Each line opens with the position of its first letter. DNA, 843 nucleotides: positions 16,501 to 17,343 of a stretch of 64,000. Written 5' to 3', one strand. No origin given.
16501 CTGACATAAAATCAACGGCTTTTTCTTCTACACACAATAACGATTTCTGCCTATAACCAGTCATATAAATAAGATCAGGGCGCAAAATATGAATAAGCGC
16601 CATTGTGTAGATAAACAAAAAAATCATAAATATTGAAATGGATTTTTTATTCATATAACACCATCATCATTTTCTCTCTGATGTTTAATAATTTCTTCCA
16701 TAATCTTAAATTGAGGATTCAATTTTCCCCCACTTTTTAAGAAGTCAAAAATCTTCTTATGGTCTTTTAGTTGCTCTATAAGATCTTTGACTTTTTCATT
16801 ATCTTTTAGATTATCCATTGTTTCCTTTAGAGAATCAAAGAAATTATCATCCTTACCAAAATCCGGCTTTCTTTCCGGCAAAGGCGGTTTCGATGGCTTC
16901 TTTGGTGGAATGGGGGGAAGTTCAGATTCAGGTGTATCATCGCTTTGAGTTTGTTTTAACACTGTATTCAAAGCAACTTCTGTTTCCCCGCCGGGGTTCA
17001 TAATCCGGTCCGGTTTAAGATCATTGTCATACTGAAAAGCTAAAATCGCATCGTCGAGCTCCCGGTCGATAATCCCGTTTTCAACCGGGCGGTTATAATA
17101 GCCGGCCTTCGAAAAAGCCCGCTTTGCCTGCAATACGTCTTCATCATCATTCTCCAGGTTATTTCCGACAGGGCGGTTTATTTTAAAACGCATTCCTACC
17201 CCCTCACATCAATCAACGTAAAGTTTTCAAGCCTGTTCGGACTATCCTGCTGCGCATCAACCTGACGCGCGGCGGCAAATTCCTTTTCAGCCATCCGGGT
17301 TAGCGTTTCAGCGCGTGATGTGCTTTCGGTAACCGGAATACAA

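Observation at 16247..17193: A second, miniature PG-binding / PPLP-junction / variable-tail protein with a coupled membrane partner, inserted between tail tubular A and B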

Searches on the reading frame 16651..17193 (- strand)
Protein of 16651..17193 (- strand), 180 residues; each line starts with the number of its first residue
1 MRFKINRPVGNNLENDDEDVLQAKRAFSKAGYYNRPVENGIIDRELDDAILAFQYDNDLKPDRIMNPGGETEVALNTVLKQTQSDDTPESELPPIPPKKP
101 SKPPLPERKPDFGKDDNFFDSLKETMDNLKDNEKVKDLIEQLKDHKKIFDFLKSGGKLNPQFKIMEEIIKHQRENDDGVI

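Call 5: search_protein_families(library=pfam, proteins=[window:16651-17193:-], max_evalue=0.01)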
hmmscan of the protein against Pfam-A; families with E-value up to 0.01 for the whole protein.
window:16651-17193:- (180 aa): 1 family
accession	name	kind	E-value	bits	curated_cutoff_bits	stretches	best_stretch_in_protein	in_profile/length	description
PF01471.23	PG_binding_1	-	2.6e-07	31.2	23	1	17-66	2-50/57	Putative peptidoglycan binding domain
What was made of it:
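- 16954..17193 (-): Head of the 180-aa protein (residues 1-80). A PG_binding_1-type three-helix domain with the family signature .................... Its composition matches the phage (GC3 0.50). Pfam PF01471, E=2.6e-7, 31.2 bits against cutoff 23 (call 5).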

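Call 6: search_protein_families(library=phrogs, proteins=[window:16651-17193:-], max_evalue=0.01)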
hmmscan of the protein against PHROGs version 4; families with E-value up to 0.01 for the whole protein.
window:16651-17193:- (180 aa): 2 families
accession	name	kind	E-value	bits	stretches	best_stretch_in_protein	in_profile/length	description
phrog_1493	-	lysis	0.00015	22.1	1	15-80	245-310/394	endolysin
phrog_9656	-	unknown function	0.0023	19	1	111-159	9-57/71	-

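Call 8: search_dna_similar(query=window:16651-17193:-, collection=phages, mode=protein, max_rows=30, max_evalue=0.001)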
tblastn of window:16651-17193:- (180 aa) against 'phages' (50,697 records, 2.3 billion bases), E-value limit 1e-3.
No match.

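Call 11: find_homologous_proteins(query=window:16651-17193:-, max_evalue=0.001)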
Query window:16651-17193:- (180 aa): 20 proteins with E <= 0.001 among 93 candidates.
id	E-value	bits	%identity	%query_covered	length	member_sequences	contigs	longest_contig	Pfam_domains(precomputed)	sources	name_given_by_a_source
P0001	7.0e-113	393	100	100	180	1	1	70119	PF01471.24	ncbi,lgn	-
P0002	4.8e-22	97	60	43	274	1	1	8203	PF01471.24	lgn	-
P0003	5.0e-21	93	68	39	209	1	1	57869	PF01471.24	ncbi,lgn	-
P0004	3.0e-20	91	65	42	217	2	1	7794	PF01471.24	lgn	-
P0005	3.2e-20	91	65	42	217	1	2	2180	PF01471.24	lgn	-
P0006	5.2e-20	90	50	61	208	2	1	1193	PF01471.24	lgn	-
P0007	1.3e-19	89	68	39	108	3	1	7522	PF08823.17,PF01471.24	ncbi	-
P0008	2.4e-19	88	58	47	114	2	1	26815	PF01471.24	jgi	jgi:peptidoglycan hydrolase-like protein with peptidoglycan-binding domain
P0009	2.7e-19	88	62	43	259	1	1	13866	PF01471.24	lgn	-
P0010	1.1e-18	86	66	39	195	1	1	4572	PF01471.24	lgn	-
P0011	1.2e-18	86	62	42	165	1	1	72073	PF01471.24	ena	-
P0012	2.9e-18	84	63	39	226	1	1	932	-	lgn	-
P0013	3.8e-18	84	63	42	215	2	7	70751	PF01471.24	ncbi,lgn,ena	-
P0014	4.9e-18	84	66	38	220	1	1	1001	PF01471.24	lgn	-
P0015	3.1e-17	81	59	39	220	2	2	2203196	PF01471.24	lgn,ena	-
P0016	9.1e-17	79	63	38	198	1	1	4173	PF01471.24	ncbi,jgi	jgi:hypothetical protein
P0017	2.7e-16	78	55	39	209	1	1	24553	-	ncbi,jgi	jgi:hypothetical protein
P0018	2.7e-15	75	60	39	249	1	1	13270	PF01471.24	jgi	-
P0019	4.2e-14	71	55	42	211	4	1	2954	PF01471.24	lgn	-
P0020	1.1e-13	69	51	48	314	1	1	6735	PF22322.2,PF01471.24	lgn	-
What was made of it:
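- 16651..16857 (-): Variable tail (residues 113-180, plus the stop codon). A charged segment of three helices (hairpin-like), AT-rich (GC3 about 0.27), with no known domain. No homologue of the tail in call 11.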

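Call 14: find_encoding_contigs(protein=P0003, flank=6000, max_places=3)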
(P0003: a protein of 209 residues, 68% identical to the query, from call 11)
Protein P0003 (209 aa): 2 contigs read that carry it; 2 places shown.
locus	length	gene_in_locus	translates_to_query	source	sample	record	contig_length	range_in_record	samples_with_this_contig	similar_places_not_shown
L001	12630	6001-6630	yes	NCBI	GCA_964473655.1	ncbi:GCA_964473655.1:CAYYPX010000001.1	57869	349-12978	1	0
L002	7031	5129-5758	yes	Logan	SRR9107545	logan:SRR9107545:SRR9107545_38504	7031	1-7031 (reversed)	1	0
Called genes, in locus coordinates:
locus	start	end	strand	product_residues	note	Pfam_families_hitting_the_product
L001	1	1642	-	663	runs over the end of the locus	?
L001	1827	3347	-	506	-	PF00171:Aldedh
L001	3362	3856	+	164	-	PF03073:TspO_MBR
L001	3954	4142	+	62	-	-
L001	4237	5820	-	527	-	PF00389:2-Hacid_dh, PF02826:2-Hacid_dh_C, PF19304:PGDH_inter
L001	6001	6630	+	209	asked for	PF01471:PG_binding_1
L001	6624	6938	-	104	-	PF22302:DUF6968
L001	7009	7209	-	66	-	-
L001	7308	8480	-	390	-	-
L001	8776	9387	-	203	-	-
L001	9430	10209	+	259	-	PF03740:PdxJ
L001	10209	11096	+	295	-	PF00702:Hydrolase, PF12710:HAD, PF08282:Hydrolase_3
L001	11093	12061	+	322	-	PF05175:MTS, PF01170:UPF0020 (faint), PF08242:Methyltransf_12 (weak)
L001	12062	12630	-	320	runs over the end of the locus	PF00004:AAA, PF17871:AAA_lid_9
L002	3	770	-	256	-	?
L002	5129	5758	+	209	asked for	PF01471:PG_binding_1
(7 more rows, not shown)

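Call 15: find_encoding_contigs(protein=P0001, flank=10000, max_places=3)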
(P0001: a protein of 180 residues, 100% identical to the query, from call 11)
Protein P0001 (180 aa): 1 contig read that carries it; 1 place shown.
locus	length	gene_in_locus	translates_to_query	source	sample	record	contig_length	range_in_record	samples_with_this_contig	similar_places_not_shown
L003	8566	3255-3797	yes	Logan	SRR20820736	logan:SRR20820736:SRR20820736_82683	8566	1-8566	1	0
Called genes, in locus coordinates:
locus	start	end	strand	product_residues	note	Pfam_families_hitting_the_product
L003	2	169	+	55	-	?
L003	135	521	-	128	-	-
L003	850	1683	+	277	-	PF19821:Phage_capsid_2, PF25209:Phage_capsid_4 (weak)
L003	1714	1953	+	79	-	-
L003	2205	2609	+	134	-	-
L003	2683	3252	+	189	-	-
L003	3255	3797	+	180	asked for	PF01471:PG_binding_1 (weak)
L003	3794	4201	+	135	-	-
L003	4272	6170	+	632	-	-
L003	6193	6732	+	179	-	PF24072:T7_gp14 (faint)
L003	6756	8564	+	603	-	?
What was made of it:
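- The identical pair is present in an independent read-set assembly (call 15).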

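Call 16: find_encoding_contigs(protein=P0011, flank=8000, max_places=3)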
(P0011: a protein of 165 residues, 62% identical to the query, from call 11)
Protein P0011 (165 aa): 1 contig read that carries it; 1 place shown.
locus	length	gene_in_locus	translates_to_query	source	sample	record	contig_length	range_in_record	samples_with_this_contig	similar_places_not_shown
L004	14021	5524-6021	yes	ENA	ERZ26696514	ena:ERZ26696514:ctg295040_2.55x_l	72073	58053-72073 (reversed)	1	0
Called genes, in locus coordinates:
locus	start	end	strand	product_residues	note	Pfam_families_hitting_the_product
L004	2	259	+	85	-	?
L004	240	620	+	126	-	-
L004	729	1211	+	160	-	PF14842:FliG_N, PF14841:FliG_M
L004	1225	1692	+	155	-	PF01706:FliG_C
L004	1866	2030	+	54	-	-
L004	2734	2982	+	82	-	PF01052:FliMN_C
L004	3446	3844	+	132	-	PF01618:MotA_ExbB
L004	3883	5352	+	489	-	PF00158:Sigma54_activat, PF14532:Sigma54_activ_2, PF07724:AAA_2 (weak), PF07728:AAA_5, PF25601:AAA_lid_14, PF02954:HTH_8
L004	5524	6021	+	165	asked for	PF01471:PG_binding_1 (weak)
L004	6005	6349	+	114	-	-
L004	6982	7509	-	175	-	-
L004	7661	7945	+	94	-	-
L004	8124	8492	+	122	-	-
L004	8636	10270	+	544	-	PF00771:FHIPEP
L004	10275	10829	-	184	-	-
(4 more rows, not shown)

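Call 17: find_encoding_contigs(protein=P0009, flank=8000, max_places=3)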
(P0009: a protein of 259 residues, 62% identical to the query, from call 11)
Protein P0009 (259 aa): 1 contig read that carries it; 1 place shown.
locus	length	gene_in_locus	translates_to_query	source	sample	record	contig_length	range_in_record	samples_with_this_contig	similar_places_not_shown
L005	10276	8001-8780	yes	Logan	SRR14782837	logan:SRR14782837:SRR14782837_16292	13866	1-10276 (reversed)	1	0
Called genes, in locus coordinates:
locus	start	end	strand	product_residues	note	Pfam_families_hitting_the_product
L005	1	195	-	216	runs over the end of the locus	PF00717:Peptidase_S24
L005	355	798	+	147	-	-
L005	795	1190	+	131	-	-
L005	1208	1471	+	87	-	-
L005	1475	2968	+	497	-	PF12236:Head-tail_con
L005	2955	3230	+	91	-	PF25181:Phage_Bbp19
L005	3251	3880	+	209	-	PF05396:Phage_T7_Capsid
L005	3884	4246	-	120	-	-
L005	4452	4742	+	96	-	-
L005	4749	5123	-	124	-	PF07238:PilZ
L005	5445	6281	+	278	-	PF19821:Phage_capsid_2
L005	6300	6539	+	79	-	-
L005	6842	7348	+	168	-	-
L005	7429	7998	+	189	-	-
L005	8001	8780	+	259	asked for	PF01471:PG_binding_1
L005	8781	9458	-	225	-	-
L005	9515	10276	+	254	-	?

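Call 21: search_protein_families(library=pfam, proteins=[P0020], max_evalue=0.01)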
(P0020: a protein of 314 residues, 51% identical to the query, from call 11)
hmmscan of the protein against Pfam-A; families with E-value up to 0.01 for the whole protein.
P0020 (314 aa): 2 families
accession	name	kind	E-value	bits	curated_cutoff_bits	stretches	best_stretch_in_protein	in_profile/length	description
PF22322.1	DUF6973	-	2e-14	53.7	27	1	200-297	17-118/124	Domain of unknown function (DUF6973)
PF01471.23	PG_binding_1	-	2.8e-05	24.7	23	1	22-71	3-51/57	Putative peptidoglycan binding domain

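Call 28: find_encoding_contigs(protein=P0002, flank=8000, max_places=2)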
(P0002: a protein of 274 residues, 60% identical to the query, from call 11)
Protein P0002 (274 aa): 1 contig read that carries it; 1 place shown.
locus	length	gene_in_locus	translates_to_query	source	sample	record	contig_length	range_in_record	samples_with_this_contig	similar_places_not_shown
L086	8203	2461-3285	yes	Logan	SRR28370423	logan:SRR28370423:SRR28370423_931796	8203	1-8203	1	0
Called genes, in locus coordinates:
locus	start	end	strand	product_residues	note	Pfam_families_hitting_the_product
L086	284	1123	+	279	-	PF19821:Phage_capsid_2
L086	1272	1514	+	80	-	-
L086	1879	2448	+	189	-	-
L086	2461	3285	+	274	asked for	PF01471:PG_binding_1 (weak)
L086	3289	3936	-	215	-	-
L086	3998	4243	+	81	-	-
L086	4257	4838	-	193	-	-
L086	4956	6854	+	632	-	-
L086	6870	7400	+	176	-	-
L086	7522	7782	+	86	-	-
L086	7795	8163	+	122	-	PF01850:PIN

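Call 29: find_encoding_contigs(protein=P0020, flank=8000, max_places=2)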
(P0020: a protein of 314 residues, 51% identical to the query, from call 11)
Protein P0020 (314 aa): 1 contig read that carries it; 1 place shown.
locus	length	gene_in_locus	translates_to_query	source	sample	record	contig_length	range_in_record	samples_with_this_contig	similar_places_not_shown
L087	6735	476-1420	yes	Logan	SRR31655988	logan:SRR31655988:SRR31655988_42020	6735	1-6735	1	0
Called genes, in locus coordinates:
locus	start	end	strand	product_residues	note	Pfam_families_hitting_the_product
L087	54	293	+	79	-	-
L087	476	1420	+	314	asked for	PF01471:PG_binding_1 (faint), PF22322:DUF6973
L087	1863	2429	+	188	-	-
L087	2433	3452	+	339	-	-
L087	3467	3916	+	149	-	-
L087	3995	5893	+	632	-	-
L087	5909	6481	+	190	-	-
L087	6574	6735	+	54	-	?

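Call 30: find_encoding_contigs(protein=P0008, flank=8000, max_places=2)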
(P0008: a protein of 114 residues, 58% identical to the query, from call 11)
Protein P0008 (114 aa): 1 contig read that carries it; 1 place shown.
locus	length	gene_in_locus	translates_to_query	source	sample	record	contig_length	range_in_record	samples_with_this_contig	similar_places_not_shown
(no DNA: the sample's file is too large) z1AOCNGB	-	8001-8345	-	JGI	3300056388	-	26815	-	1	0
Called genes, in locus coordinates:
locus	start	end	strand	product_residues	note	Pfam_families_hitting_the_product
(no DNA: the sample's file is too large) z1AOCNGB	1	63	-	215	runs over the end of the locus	PF00717:Peptidase_S24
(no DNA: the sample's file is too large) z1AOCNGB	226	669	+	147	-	-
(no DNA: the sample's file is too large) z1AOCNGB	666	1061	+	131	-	-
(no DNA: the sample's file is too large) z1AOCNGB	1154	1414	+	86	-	-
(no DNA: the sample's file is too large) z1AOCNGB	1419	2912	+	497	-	PF12236:Head-tail_con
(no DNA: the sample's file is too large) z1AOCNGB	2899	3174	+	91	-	PF25181:Phage_Bbp19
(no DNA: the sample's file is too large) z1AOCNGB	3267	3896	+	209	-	PF05396:Phage_T7_Capsid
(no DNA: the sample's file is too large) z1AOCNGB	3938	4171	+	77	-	-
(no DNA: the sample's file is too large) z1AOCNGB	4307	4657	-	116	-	-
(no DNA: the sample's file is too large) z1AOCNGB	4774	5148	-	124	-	PF07238:PilZ (weak)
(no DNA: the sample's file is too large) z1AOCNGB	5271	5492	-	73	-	-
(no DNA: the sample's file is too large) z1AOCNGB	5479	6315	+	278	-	PF19821:Phage_capsid_2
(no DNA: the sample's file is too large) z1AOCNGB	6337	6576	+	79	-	-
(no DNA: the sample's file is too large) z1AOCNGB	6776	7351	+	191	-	-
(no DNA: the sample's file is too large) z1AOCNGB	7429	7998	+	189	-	-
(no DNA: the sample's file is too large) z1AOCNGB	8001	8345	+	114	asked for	PF01471:PG_binding_1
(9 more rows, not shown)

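Call 36: search_protein_families(library=pfam, alignment_id=A2, max_evalue=0.001)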
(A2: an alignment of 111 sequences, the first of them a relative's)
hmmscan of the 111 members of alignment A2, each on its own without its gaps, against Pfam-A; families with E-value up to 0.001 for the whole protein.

A. member 1, P0001 (180 aa): 1 family
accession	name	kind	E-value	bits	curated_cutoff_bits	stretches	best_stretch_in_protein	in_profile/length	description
PF01471.23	PG_binding_1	-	2.6e-07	31.2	23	1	17-66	2-50/57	Putative peptidoglycan binding domain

B. families by the number of members that match (of 111 scanned): 32 families (the first 25 are shown)
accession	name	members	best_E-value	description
PF01471.23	PG_binding_1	110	1.2e-24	Putative peptidoglycan binding domain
PF08823.16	PG_binding_2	4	1.9e-05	Putative peptidoglycan binding domain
PF08614.16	ATG16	3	3.4e-05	Autophagy protein 16 (ATG16)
PF22322.1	DUF6973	2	2e-14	Domain of unknown function (DUF6973)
PF05838.17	Glyco_hydro_108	2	1.1e-12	Glycosyl hydrolase 108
PF01551.29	Peptidase_M23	2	4e-09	Peptidase family M23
PF04977.20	DivIC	2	1.2e-07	Septum formation initiator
PF00959.24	Phage_lysozyme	2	1.7e-06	Phage lysozyme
PF07889.17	DUF1664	2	1.1e-05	Protein of unknown function (DUF1664)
PF13851.11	GAS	2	1.8e-05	Growth-arrest specific micro-tubule binding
PF06419.17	COG6_N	2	0.00015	Conserved oligomeric complex COG6, N-terminal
PF16888.10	YwqH-like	2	0.00024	YwqH-like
PF18470.6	Cas9_a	2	0.00054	Cas9 alpha-helical lobe domain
PF09374.15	PG_binding_3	1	5.3e-11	Predicted Peptidoglycan domain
PF12795.12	MscS_porin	1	5.2e-06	Mechanosensitive ion channel porin domain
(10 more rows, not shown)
